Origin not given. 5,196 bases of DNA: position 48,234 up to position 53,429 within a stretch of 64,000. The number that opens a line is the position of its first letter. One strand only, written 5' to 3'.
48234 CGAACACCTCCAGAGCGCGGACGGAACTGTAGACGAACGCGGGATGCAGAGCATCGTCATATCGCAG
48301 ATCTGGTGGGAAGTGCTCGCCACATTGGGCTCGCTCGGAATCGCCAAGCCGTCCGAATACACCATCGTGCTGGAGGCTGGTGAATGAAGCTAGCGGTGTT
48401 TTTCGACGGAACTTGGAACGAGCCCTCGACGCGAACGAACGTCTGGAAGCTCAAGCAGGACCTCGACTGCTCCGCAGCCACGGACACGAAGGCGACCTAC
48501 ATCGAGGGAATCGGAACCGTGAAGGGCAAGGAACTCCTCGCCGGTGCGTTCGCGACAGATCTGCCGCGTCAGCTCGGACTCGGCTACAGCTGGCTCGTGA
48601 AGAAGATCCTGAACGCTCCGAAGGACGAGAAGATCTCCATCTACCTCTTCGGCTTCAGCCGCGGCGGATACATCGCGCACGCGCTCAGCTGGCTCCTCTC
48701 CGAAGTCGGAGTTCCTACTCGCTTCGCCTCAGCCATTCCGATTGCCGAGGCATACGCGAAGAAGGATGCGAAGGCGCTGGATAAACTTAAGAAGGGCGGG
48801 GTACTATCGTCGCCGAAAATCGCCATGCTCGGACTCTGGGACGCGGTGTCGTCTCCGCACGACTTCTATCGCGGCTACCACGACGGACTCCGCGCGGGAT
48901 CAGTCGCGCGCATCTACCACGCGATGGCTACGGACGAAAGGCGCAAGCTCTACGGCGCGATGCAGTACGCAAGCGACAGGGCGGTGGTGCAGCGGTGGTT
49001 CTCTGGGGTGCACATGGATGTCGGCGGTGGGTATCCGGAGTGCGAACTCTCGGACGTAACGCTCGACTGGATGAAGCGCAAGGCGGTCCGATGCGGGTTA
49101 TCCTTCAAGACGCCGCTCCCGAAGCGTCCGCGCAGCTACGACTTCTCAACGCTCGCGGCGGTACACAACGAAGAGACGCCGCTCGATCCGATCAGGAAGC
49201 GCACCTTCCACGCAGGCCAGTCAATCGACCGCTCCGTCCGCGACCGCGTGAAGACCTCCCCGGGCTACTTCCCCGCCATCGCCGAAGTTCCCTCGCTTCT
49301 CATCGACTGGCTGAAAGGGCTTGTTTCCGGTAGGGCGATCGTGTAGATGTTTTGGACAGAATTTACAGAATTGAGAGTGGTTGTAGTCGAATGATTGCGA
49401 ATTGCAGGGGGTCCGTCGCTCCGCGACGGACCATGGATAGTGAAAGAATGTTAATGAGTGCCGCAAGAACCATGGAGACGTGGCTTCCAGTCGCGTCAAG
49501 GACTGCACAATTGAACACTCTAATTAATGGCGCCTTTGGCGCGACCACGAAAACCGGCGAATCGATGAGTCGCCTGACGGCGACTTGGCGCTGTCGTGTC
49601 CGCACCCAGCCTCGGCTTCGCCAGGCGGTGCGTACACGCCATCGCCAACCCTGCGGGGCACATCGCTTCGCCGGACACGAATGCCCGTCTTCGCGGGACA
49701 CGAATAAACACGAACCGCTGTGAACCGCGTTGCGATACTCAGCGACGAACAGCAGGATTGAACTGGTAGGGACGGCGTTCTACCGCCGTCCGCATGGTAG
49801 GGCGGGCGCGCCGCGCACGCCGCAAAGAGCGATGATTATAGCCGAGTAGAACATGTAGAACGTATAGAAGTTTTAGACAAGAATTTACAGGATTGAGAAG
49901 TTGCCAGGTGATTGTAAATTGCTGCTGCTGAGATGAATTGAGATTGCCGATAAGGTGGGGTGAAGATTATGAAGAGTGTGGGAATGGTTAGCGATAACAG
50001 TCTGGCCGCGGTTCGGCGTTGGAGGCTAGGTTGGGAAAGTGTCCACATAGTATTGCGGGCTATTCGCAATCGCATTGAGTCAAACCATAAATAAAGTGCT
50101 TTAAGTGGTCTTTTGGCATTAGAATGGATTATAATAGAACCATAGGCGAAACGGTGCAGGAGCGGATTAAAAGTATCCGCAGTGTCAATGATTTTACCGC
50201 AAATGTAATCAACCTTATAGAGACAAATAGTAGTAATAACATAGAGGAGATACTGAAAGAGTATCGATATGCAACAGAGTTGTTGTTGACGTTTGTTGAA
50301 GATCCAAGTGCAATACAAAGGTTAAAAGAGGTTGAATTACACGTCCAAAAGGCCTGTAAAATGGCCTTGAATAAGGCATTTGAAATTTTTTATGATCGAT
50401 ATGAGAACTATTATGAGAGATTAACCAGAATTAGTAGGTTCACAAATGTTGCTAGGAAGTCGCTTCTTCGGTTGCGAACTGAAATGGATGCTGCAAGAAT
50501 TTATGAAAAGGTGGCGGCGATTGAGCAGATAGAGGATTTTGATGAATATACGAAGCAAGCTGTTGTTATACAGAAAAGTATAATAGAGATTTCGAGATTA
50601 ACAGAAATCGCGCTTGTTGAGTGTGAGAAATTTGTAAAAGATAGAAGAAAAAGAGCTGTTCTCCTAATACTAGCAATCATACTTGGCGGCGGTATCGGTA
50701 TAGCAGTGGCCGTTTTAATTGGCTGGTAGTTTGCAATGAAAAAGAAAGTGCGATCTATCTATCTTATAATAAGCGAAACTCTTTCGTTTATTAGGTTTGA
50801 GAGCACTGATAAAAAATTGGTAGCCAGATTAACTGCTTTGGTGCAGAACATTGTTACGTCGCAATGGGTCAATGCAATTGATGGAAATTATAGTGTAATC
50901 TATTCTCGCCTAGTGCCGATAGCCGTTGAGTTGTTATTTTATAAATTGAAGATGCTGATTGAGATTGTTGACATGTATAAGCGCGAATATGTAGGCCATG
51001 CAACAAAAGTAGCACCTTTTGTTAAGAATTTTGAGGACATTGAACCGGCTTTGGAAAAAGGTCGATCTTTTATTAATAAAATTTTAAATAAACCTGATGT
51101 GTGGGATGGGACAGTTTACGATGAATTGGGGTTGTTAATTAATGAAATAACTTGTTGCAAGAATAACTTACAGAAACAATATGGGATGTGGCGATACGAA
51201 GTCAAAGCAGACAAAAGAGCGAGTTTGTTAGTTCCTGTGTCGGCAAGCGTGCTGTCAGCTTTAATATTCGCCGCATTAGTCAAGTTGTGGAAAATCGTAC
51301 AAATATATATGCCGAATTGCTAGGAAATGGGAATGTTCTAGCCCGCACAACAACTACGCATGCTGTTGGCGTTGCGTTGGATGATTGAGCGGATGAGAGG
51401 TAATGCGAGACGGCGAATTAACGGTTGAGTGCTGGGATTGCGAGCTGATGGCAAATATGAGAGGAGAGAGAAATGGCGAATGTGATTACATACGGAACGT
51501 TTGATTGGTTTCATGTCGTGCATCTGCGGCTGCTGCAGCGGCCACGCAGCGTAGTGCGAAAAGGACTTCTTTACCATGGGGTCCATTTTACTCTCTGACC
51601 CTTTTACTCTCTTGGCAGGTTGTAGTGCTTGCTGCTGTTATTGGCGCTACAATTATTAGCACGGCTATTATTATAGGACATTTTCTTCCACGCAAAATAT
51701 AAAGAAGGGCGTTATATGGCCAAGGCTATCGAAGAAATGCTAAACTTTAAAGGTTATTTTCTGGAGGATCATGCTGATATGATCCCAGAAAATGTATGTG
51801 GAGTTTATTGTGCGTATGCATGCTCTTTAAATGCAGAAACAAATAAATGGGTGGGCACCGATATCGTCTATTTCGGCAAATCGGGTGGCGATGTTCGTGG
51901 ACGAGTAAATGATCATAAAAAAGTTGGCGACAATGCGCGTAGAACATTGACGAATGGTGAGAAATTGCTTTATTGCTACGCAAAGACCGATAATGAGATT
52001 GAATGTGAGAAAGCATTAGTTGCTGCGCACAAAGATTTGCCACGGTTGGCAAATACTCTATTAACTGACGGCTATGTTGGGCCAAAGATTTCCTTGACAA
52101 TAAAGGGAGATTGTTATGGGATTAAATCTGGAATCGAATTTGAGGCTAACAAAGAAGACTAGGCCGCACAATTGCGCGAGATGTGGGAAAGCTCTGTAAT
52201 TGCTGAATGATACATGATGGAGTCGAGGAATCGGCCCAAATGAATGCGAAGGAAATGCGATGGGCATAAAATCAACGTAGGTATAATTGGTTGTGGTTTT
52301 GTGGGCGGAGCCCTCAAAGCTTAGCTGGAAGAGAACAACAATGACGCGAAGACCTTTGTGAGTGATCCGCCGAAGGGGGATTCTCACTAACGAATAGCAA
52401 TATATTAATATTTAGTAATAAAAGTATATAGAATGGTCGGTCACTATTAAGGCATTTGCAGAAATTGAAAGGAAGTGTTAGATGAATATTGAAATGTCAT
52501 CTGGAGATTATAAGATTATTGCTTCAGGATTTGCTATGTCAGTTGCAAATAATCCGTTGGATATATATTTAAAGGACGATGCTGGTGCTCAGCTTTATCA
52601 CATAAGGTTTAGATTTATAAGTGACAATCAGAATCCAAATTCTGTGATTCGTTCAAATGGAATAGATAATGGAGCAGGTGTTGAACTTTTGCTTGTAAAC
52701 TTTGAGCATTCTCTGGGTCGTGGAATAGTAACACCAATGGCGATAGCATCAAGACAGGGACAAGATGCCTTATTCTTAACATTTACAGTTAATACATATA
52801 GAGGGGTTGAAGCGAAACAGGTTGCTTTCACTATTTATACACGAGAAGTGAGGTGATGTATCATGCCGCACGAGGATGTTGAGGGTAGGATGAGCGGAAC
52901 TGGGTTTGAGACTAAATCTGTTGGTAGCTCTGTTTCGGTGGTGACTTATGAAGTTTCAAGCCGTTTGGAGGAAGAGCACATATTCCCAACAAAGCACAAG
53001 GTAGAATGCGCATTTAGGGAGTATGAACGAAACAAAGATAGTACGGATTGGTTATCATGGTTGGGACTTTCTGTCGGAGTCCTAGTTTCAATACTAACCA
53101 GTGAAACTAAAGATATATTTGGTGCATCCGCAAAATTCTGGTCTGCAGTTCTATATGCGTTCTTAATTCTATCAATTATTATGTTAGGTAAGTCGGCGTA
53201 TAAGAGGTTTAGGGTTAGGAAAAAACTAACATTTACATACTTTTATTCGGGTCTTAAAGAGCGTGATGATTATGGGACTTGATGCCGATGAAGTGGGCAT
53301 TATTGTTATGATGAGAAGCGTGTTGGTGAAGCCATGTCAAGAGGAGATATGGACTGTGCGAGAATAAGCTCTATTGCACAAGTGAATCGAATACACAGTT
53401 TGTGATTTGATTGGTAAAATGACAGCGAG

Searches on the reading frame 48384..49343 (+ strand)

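Call 67: search_protein_families(library=padloc, proteins=[window:48384-49343:+], max_evalue=0.01)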
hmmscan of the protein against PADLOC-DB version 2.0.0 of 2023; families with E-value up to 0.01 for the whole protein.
window:48384-49343:+ (320 aa): 0 families

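Call 83: search_protein_families(library=pfam, proteins=[window:48384-49343:+], max_evalue=0.001)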
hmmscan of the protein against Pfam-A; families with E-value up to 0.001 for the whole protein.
window:48384-49343:+ (320 aa): 1 family
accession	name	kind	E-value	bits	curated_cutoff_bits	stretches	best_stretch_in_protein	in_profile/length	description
PF09994.14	T6SS_Tle1-like_cat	-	1.4e-38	133.3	27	1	2-232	2-286/287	T6SS, Phospholipase effector Tle1-like, catalytic domain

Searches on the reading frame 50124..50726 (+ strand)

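Call 8: search_protein_families(library=pfam, proteins=[window:50124-50726:+], max_evalue=0.1)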
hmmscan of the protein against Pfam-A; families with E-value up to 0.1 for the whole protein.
window:50124-50726:+ (201 aa): 1 family
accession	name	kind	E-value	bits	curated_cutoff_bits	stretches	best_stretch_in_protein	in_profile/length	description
PF02346.21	Vac_Fusion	-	0.041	13.9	24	0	80-122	10-52/56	Chordopoxvirus multifunctional envelope protein A27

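Call 67: search_protein_families(library=padloc, proteins=[window:50124-50726:+], max_evalue=0.01)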
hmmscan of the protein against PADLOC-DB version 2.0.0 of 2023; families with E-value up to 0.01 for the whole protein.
window:50124-50726:+ (201 aa): 0 families

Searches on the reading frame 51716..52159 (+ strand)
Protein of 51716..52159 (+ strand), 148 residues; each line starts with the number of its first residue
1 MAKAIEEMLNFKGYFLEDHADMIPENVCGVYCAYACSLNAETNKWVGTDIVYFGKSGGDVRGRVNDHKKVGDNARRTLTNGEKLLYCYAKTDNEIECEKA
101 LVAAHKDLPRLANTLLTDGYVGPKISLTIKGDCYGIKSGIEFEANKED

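Call 8: search_protein_families(library=pfam, proteins=[window:51716-52159:+], max_evalue=0.1)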
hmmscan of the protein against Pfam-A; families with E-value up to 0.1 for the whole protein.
window:51716-52159:+ (148 aa): 1 family
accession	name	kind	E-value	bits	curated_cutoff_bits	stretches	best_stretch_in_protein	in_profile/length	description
PF01541.30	GIY-YIG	-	0.053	14.3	22.6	1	50-103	14-70/78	GIY-YIG catalytic domain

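Call 67: search_protein_families(library=padloc, proteins=[window:51716-52159:+], max_evalue=0.01)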
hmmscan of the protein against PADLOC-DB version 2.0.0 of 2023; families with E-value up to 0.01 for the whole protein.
window:51716-52159:+ (148 aa): 0 families

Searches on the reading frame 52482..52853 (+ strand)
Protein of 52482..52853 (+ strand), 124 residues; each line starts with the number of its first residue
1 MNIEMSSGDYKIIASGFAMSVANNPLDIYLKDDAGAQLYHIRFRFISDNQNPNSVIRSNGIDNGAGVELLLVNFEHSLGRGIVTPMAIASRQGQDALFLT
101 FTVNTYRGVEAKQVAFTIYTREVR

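Call 8: search_protein_families(library=pfam, proteins=[window:52482-52853:+], max_evalue=0.1)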
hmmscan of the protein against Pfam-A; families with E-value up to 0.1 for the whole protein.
window:52482-52853:+ (124 aa): 1 family
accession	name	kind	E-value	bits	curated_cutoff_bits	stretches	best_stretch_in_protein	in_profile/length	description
PF21732.2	DUF6864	-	1.5e-19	70.3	27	1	5-120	2-113/114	Domain of unknown function (DUF6864)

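Call 67: search_protein_families(library=padloc, proteins=[window:52482-52853:+], max_evalue=0.01)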
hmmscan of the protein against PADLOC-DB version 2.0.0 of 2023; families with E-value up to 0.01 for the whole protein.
window:52482-52853:+ (124 aa): 0 families

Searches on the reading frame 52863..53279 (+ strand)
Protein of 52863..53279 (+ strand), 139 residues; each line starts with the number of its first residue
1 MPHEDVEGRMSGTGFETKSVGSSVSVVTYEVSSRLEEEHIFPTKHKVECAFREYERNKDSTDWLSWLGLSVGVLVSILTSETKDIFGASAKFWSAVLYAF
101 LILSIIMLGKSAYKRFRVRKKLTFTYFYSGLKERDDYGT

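Call 8: search_protein_families(library=pfam, proteins=[window:52863-53279:+], max_evalue=0.1)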
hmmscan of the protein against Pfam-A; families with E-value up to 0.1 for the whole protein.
window:52863-53279:+ (139 aa): 1 family
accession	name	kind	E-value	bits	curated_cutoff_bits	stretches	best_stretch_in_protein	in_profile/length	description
PF25263.1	DUF7863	-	0.098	12.8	25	0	39-71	40-72/169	Domain of unknown function (DUF7863)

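Call 67: search_protein_families(library=padloc, proteins=[window:52863-53279:+], max_evalue=0.01)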
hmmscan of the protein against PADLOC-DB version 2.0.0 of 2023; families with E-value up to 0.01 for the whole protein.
window:52863-53279:+ (139 aa): 1 family
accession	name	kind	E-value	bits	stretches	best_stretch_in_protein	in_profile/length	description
PDLC02364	PycTM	-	0.0028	16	1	70-128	34-88/160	-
